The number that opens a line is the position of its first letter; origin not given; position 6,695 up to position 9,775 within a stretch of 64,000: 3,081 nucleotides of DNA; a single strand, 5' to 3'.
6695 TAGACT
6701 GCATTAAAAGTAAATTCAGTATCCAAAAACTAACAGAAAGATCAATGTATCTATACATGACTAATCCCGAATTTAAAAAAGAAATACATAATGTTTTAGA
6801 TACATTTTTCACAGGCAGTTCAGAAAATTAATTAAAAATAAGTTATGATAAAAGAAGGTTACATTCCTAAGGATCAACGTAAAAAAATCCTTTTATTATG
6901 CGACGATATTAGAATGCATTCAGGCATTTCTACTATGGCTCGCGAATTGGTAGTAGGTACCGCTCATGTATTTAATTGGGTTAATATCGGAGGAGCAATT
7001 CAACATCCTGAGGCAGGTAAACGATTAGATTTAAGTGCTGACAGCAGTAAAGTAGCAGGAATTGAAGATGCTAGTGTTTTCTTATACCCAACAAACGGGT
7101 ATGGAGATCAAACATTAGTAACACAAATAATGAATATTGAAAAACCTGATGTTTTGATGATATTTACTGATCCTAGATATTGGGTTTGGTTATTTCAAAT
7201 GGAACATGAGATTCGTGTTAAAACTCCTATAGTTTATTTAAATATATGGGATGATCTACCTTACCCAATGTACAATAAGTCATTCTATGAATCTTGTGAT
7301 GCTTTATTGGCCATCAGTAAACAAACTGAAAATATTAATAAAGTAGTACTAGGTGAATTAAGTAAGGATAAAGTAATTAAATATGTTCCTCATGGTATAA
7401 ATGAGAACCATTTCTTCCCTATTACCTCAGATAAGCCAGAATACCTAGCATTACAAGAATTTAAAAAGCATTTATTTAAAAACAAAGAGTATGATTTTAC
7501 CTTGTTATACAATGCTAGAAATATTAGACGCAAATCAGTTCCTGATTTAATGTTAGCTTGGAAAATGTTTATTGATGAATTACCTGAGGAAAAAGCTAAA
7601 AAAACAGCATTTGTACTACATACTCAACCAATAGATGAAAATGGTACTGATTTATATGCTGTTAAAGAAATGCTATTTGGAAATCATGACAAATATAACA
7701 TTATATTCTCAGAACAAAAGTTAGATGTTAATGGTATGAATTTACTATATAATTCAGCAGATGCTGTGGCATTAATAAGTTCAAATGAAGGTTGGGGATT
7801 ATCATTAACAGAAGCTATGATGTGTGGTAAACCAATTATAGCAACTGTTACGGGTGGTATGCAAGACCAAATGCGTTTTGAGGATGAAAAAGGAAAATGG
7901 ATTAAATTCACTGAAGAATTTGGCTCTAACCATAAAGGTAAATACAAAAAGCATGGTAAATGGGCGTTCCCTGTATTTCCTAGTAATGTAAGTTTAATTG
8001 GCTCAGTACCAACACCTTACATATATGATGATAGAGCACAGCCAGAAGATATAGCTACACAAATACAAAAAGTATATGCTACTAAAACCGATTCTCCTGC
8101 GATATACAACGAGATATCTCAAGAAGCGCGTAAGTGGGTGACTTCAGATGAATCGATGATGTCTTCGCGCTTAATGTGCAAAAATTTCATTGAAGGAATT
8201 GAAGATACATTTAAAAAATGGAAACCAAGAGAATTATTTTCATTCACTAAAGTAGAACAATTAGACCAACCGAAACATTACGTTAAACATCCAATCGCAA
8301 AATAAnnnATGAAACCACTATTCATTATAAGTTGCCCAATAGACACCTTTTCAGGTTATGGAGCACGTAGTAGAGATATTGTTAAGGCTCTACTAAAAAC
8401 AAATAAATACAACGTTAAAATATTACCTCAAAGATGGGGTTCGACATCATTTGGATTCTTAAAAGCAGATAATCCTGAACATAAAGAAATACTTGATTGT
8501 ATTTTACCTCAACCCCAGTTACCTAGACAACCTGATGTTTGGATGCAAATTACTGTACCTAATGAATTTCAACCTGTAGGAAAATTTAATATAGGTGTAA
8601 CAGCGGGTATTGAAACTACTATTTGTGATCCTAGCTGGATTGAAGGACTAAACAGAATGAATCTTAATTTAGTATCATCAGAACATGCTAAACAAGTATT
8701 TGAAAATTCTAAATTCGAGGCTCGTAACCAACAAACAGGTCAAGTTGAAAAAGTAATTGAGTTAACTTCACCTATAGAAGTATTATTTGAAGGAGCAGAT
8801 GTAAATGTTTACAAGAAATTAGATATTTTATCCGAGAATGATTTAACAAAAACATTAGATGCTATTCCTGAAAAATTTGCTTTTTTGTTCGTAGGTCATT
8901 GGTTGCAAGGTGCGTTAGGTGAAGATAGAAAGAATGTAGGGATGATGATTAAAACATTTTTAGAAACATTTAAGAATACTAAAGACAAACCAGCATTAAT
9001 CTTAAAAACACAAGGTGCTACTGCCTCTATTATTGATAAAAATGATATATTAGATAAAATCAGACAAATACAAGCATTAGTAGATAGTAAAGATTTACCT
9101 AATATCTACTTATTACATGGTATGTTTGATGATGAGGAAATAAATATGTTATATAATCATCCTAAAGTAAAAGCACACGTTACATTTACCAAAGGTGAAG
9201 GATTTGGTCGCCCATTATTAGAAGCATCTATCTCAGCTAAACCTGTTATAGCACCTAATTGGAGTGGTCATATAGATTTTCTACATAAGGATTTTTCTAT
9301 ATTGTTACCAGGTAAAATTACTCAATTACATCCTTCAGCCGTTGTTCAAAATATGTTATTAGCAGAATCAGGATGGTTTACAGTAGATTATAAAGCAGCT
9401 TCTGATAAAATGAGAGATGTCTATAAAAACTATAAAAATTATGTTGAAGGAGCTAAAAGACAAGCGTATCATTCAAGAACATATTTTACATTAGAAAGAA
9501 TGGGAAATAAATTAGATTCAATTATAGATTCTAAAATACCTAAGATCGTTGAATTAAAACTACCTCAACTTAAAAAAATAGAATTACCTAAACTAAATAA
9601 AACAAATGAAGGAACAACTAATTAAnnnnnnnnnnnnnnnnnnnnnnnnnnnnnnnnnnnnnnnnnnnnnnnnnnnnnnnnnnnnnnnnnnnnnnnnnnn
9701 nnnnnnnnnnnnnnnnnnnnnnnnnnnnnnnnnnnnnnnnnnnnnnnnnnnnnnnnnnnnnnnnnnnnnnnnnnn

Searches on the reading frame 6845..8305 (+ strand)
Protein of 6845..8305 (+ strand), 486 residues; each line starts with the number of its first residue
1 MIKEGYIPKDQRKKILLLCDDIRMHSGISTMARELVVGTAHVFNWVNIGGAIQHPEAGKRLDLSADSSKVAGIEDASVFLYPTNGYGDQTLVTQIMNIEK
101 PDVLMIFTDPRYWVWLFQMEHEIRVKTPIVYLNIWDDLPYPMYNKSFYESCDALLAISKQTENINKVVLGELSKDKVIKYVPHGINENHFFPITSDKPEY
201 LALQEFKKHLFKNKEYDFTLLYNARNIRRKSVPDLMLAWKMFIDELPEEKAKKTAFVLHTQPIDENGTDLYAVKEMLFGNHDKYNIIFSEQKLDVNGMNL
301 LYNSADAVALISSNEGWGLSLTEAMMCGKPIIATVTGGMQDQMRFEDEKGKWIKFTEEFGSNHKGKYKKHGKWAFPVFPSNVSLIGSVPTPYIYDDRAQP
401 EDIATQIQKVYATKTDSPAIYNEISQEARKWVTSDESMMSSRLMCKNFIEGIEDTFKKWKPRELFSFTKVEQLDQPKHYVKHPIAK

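Call 31: search_protein_families(library=phrogs, proteins=[window:6845-8305:+], max_evalue=0.00001)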
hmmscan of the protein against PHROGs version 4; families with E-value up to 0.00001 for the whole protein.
window:6845-8305:+ (486 aa): 1 family
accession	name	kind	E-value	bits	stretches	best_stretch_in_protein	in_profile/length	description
phrog_2170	-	moron, auxiliary metabolic gene and host takeover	5.7e-21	76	1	98-344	66-294/374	glycosyltransferase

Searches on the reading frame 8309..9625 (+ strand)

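Call 31: search_protein_families(library=phrogs, proteins=[window:8309-9625:+], max_evalue=0.00001)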
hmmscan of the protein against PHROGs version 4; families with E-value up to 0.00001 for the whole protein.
window:8309-9625:+ (438 aa): 1 family
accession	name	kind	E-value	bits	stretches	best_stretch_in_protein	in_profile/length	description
phrog_2170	-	moron, auxiliary metabolic gene and host takeover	1.3e-19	71.5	1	10-406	11-369/374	glycosyltransferase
